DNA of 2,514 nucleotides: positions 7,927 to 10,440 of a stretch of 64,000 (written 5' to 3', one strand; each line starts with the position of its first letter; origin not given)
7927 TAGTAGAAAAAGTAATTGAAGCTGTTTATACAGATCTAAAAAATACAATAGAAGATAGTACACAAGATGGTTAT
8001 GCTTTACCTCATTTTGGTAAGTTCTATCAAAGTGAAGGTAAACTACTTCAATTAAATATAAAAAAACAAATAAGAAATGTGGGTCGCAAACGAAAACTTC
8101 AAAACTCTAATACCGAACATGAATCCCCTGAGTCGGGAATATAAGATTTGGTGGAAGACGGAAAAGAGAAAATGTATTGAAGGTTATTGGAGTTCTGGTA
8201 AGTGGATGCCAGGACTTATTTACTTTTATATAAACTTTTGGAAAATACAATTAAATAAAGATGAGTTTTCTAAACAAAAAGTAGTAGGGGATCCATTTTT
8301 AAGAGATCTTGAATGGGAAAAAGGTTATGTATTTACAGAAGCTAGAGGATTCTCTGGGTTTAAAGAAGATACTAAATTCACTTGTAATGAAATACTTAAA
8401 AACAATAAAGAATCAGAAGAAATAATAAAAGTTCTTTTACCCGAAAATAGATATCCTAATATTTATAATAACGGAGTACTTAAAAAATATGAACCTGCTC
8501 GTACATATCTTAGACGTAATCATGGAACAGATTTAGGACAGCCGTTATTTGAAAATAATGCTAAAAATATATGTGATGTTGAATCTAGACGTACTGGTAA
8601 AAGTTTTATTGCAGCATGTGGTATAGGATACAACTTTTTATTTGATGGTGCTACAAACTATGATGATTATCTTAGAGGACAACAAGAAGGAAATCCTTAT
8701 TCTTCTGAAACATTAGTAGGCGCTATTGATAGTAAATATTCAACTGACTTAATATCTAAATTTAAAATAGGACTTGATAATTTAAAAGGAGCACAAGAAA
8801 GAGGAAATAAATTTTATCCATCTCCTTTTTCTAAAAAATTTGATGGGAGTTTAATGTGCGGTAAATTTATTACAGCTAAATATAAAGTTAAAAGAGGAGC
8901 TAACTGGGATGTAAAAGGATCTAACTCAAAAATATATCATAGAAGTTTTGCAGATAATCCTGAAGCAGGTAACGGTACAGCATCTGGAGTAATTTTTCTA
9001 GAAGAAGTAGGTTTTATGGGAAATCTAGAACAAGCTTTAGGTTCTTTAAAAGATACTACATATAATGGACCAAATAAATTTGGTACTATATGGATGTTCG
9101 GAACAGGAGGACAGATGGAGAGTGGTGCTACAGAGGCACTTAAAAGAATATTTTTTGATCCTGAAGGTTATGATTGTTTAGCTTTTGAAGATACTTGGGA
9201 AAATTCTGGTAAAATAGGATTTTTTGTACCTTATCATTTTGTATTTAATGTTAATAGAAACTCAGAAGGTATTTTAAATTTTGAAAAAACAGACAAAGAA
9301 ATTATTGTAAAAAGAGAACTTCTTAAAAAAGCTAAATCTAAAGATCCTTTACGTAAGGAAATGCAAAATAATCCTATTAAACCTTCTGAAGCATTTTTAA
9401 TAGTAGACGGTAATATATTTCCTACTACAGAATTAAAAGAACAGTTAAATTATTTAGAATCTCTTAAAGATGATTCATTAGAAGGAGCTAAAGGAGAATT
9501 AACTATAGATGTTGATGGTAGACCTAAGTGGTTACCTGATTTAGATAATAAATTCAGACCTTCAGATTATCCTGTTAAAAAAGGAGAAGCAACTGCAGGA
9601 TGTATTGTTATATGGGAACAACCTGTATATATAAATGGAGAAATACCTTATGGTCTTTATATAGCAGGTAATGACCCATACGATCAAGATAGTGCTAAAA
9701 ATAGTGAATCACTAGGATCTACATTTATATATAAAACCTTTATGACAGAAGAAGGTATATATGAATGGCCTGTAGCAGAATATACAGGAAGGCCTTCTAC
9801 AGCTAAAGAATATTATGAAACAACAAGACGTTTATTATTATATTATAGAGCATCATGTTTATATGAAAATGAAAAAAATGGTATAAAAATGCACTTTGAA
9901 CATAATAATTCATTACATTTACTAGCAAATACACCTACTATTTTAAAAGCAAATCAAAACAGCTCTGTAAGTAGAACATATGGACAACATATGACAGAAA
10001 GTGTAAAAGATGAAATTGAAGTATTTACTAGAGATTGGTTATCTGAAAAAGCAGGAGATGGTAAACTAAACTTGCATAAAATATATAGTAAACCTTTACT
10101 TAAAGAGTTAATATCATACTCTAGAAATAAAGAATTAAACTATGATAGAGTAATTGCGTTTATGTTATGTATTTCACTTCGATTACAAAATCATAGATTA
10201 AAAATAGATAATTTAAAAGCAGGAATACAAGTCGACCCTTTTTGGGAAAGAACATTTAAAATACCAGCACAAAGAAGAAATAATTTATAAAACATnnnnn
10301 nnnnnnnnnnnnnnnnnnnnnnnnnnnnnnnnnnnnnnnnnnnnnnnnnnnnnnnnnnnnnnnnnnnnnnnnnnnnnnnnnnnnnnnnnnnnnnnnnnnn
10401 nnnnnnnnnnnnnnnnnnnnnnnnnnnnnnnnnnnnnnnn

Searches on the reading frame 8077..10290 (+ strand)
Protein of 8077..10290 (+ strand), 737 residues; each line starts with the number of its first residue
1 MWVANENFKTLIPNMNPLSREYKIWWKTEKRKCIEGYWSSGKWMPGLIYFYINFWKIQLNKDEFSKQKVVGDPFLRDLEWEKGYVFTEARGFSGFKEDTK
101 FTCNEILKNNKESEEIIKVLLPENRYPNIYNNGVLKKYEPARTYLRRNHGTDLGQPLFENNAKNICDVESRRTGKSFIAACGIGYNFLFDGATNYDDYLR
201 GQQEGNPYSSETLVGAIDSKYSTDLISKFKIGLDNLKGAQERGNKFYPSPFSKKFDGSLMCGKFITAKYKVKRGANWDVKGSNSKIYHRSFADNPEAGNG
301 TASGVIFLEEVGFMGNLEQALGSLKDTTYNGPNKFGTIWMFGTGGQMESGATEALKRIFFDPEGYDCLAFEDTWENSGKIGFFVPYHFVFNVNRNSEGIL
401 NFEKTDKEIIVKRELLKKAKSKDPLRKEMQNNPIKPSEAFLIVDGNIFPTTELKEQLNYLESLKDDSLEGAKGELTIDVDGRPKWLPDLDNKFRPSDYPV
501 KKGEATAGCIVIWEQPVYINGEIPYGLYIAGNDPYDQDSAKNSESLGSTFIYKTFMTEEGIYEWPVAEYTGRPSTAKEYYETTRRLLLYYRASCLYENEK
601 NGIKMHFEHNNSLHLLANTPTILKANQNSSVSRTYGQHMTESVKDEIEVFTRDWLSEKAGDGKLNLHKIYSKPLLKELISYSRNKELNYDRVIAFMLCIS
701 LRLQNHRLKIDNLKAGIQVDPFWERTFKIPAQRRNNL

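Call 8: search_protein_families(library=pfam, proteins=[window:8077-10290:+], max_evalue=0.01)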
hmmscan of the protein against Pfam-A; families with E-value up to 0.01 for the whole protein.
window:8077-10290:+ (737 aa): 0 families

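Call 9: search_protein_families(library=phrogs, proteins=[window:8077-10290:+], max_evalue=0.01)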
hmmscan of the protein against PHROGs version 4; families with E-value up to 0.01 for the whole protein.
window:8077-10290:+ (737 aa): 1 family
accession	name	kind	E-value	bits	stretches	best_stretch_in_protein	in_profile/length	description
phrog_6681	-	head and packaging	4.4e-108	363.5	1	12-701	81-721/758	terminase large subunit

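Call 16: search_dna_similar(query=window:8077-10290:+, collection=phages, mode=protein, max_rows=15)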
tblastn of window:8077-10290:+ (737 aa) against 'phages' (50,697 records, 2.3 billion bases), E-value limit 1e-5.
Records with a match: 142; places in all: 142; records where one place covers at least 80% of the query: 33.
Best place of each record, by identity: <60% 142.
By first word of the organism name: uncultured 49; Bacteroides 30; Flavobacterium 29; Cellulophaga 9; Bacteriophage 7; CrAssphage 3; Dulem 2; Azobacteroides 2; IAS 2; Caudoviricetes 2; and 7 more.
By host as written in the record: - 62; Bacteroides intestinalis DSM 108646 25; Flavobacterium psychrophilum 950106-1/1 12; Bacteroides cellulosilyticus 4; Flavobacterium psychrophilum 020612-2/1 3; Flavobacterium psychrophilum strain FPS-D10 3; Cellulophaga baltica #14 2; Flavobacterium psychrophilum FPS-D15 2; and 20 more.
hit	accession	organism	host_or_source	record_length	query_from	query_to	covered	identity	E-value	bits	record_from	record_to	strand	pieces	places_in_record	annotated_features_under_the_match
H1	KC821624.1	Cellulophaga phage phi14:2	Cellulophaga baltica #14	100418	12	708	95%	34.4%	1e-96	334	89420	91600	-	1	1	hypothetical protein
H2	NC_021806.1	Cellulophaga phage phi14:2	Cellulophaga baltica #14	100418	12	708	95%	34.4%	1e-96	334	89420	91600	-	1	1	g094: terminase large subunit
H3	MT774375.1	uncultured phage cr50_1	human feces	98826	19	709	94%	30.2%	2e-63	236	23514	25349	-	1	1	terminase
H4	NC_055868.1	uncultured phage cr50_1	human feces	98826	19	709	94%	30.2%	2e-63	236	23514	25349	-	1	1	terminase large subunit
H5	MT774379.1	uncultured phage cr118_1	human feces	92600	159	710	75%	35.0%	6e-34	258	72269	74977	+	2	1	terminase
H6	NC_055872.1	uncultured phage cr118_1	human feces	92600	159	710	75%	35.0%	6e-34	258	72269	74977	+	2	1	terminase large subunit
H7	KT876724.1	Flavobacterium phage FpV4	Flavobacterium psychrophilum 950106-1/1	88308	25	696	91%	28.1%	5e-48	189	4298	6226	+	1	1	hypothetical protein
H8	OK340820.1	Flavobacterium phage FpV4-1.1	Flavobacterium psychrophilum 020612-2/1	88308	25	696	91%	28.1%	5e-48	189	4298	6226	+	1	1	record has no annotation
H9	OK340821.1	Flavobacterium phage FpV4-1.2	Flavobacterium psychrophilum 020612-2/1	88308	25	696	91%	28.1%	5e-48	189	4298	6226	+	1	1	record has no annotation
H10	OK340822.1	Flavobacterium phage FpV4-1.3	Flavobacterium psychrophilum 020612-2/1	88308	25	696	91%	28.1%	5e-48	189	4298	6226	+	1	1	record has no annotation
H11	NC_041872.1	Flavobacterium phage FpV4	Flavobacterium psychrophilum 950106-1/1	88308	25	696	91%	28.1%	5e-48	189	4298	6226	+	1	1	terminase large subunit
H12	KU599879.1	Flavobacterium phage Fpv3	Flavobacterium psychrophilum 950106-1/1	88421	25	696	91%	28.1%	5e-48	189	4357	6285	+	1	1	hypothetical protein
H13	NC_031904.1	Flavobacterium phage Fpv3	Flavobacterium psychrophilum 950106-1/1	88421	25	696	91%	28.1%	5e-48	189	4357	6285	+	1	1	terminase large subunit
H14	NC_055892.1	uncultured phage cr109_1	human feces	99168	159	708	75%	34.3%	3e-63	236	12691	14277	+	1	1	terminase large subunit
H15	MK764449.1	Flavobacterium phage FPSV-S29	Flavobacterium psychrophilum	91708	25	696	91%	28.0%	4e-47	187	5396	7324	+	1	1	hypothetical protein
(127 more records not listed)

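Call 73: find_homologous_proteins(query=window:8077-10290:+, max_evalue=1e-50)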
Query window:8077-10290:+ (737 aa): 987 proteins with E <= 1e-50 among 8000 candidates; the best 120 are listed.
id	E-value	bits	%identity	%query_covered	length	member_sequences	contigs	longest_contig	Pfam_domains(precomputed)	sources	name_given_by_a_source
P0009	0.0e+0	1694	100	98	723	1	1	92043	-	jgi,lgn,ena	-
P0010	0.0e+0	1409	83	98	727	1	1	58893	-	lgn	-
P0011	0.0e+0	1322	77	100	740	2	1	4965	-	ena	-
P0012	0.0e+0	1150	72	94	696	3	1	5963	-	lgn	-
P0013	0.0e+0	1112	68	94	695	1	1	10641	-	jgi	-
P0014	0.0e+0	1072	69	67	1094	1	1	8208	PF14528.12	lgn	-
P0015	2.5e-256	871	55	99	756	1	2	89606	-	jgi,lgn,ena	-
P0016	1.7e-255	868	54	99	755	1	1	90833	-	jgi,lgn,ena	-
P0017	3.0e-255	867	55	99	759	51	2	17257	-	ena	-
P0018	1.9e-254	864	55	97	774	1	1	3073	-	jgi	-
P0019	3.7e-252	857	54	99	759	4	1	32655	-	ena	-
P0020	7.0e-252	856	54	99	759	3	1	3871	-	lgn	-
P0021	1.9e-251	854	55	99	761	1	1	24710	-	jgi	jgi:hypothetical protein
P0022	3.9e-251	853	53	99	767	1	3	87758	-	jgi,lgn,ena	-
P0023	1.3e-250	852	54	98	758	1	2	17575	-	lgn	-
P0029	3.0e-248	844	53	99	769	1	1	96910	-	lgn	-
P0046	4.4e-242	824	51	97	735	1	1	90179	-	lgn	-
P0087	5.0e-224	764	50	98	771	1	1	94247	-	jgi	jgi:hypothetical protein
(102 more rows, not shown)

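Call 74: find_encoding_contigs(protein=P0013, flank=10000, max_places=2)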
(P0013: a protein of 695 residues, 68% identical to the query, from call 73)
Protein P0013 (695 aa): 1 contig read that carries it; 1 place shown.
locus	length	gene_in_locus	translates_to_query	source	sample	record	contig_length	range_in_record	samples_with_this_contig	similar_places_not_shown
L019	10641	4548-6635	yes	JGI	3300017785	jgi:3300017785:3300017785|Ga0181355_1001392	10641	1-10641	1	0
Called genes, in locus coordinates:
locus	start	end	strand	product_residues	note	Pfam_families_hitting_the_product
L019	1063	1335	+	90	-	-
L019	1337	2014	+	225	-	-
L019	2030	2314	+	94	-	-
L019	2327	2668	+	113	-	-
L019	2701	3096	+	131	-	-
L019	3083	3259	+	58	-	-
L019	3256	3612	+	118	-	-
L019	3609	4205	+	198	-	-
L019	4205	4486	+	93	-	-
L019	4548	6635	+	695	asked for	-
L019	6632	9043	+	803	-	-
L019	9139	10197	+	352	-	-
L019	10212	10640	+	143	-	?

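Call 75: find_encoding_contigs(protein=P0015, flank=10000, max_places=1)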
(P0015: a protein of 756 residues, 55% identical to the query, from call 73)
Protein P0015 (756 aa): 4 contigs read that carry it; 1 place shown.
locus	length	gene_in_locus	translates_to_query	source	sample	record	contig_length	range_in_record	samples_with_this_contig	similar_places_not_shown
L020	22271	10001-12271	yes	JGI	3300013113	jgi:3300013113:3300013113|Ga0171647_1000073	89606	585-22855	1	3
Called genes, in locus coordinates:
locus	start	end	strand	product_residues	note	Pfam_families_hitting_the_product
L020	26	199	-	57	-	-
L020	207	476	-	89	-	-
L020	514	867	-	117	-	-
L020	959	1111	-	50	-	-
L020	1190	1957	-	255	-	-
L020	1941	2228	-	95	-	-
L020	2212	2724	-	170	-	-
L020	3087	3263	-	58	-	-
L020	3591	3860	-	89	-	-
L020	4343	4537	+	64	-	-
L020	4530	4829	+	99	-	-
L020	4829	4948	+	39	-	-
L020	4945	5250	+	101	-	-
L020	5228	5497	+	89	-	-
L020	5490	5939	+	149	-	-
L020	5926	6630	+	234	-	-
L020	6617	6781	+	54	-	-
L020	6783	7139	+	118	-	-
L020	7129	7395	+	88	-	-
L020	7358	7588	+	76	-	-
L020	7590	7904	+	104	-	-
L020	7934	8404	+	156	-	-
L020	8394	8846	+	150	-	-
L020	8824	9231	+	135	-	-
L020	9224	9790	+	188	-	-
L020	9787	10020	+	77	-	-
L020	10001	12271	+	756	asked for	-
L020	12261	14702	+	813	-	PF16510:P22_portal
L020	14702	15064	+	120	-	-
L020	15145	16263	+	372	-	-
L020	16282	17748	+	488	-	PF23898:Crass_capsid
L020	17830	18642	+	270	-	-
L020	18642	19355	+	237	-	PF25710:CrAss_Ring_3_4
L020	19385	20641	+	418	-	-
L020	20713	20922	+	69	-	-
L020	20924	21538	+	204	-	-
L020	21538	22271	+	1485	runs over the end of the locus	-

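Call 76: find_encoding_contigs(protein=P0029, flank=10000, max_places=1)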
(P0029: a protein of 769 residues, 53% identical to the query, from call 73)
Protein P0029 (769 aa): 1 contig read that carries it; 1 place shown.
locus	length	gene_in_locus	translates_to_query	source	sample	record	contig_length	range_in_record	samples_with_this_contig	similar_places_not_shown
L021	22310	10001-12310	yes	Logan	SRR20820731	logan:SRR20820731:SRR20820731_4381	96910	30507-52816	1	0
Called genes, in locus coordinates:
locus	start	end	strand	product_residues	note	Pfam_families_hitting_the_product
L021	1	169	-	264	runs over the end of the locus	PF25283:DUF7873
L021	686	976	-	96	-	-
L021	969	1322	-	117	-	-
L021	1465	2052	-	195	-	-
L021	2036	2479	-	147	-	-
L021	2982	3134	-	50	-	-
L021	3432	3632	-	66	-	-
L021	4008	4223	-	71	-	-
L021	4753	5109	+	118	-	-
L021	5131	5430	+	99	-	-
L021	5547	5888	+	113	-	-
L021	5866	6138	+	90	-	-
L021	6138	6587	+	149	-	PF05732:RepL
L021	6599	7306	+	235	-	-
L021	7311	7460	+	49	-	-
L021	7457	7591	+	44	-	-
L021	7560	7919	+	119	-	-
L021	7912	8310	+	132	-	-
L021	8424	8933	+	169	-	-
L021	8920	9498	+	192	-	-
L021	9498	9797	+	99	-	-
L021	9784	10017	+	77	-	-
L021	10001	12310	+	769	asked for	-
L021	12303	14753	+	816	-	-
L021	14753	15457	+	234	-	-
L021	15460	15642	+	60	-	-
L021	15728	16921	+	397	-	-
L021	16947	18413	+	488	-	PF23898:Crass_capsid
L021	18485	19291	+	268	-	-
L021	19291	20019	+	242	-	PF25710:CrAss_Ring_3_4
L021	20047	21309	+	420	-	-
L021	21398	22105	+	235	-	PF25702:CrAss_Ring_2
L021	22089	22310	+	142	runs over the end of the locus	-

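Call 101: find_encoding_contigs(protein=P0016, flank=10000, max_places=1)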
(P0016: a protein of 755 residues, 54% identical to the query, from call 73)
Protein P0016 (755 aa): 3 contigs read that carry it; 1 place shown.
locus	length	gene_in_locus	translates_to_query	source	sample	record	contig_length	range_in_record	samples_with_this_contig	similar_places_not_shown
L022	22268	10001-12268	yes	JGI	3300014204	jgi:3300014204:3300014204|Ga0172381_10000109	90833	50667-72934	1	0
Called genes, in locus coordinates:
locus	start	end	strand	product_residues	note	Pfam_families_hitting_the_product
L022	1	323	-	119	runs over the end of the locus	-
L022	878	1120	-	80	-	-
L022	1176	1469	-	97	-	-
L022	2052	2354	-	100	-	-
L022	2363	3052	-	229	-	-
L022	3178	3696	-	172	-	-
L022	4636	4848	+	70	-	-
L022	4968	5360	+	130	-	-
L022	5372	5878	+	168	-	-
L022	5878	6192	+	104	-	-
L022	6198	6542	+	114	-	-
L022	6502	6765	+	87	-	-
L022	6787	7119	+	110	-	-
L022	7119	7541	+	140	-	-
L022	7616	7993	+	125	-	-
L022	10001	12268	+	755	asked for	-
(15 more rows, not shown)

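Call 102: find_encoding_contigs(protein=P0046, flank=10000, max_places=1)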
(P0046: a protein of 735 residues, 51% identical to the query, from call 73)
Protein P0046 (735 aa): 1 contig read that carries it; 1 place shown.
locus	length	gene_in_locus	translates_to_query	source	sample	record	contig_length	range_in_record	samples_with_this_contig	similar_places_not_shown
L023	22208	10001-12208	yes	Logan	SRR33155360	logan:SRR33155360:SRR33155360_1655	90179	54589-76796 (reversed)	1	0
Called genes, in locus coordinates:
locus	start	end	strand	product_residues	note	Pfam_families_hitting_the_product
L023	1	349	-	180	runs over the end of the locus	-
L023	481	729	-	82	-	-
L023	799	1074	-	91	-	-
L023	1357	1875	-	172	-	-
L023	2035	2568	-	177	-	-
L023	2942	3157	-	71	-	-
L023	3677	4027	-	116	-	-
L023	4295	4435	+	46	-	-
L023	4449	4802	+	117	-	PF11195:Tad2-like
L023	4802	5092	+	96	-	-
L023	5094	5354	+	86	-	-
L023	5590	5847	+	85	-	-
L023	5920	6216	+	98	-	-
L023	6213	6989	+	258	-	PF16473:Rv2179c-like (faint)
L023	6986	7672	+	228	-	-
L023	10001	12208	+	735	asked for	-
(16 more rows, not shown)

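Call 103: find_encoding_contigs(protein=P0087, flank=10000, max_places=1)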
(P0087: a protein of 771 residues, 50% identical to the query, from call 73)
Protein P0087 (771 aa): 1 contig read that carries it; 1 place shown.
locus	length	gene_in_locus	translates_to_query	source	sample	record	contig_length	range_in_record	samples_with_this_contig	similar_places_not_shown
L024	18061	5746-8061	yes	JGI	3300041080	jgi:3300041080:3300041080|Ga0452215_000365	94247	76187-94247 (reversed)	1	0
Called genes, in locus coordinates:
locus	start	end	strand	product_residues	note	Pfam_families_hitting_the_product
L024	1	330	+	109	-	?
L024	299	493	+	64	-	-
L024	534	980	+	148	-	-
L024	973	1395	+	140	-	-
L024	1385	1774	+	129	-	-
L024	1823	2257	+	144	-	-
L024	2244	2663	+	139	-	-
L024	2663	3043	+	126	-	-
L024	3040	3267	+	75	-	-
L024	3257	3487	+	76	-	-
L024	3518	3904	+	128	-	-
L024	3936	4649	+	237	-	PF16473:Rv2179c-like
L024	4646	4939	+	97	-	-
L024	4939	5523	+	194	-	-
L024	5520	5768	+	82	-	-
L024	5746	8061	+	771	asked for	-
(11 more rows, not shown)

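Call 106: search_protein_families(library=pfam, proteins=[L021:6138-6587:+, L020:5490-5939:+], max_evalue=10)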
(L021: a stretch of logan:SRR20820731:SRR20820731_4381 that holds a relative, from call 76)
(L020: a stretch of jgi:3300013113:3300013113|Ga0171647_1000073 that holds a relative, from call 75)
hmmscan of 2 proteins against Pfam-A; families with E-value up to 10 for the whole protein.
L021:6138-6587:+ (149 aa): 11 families
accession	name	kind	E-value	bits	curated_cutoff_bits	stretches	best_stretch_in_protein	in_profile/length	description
PF05732.17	RepL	-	8.9e-08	32.2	20.3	1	9-134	13-133/164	Firmicute plasmid replication protein (RepL)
PF12802.13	MarR_2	-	0.00041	20.9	27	1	83-108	26-51/61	MarR family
PF22798.2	DUF5817_CT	-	0.0045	17.3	29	1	87-114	25-52/54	DUF5817, C-terminal domain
PF13412.12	HTH_24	-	0.0054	16.7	21.9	1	81-108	21-48/48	Winged helix-turn-helix DNA-binding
PF14394.12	DUF4423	-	0.012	15.8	30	1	79-121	38-81/165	Domain of unknown function (DUF4423)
PF13463.12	HTH_27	-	0.032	14.9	22.2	1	80-109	21-50/68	Winged helix DNA-binding domain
PF07848.18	PaaX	-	0.035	14.8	24.8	1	83-111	29-57/70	PaaX-like protein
PF13545.12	HTH_Crp_2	-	0.046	14.1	27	1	78-112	23-56/70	Crp-like helix-turn-helix domain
PF01978.25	TrmB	-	0.064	13.6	25.6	1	77-114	22-59/68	Sugar-specific transcriptional regulator TrmB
PF25213.1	HVO_A0261_N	-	0.097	13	35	1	76-116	23-63/86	HVO_A0261 N-terminal domain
PF01022.26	HTH_5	-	0.1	12.9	22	1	83-108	21-46/47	Bacterial regulatory protein, arsR family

L020:5490-5939:+ (149 aa): 6 families
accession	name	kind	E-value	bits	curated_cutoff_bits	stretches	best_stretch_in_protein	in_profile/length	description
PF05732.17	RepL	-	7.3e-05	22.8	20.3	1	8-133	13-133/164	Firmicute plasmid replication protein (RepL)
PF12802.13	MarR_2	-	0.0006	20.4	27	1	80-109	24-53/61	MarR family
PF25213.1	HVO_A0261_N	-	0.066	13.5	35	1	71-115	19-63/86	HVO_A0261 N-terminal domain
PF13412.12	HTH_24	-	0.078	13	21.9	1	80-107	21-48/48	Winged helix-turn-helix DNA-binding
PF13545.12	HTH_Crp_2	-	0.087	13.2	27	1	77-111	23-56/70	Crp-like helix-turn-helix domain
PF01022.26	HTH_5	-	0.094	13.1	22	1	80-107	19-46/47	Bacterial regulatory protein, arsR family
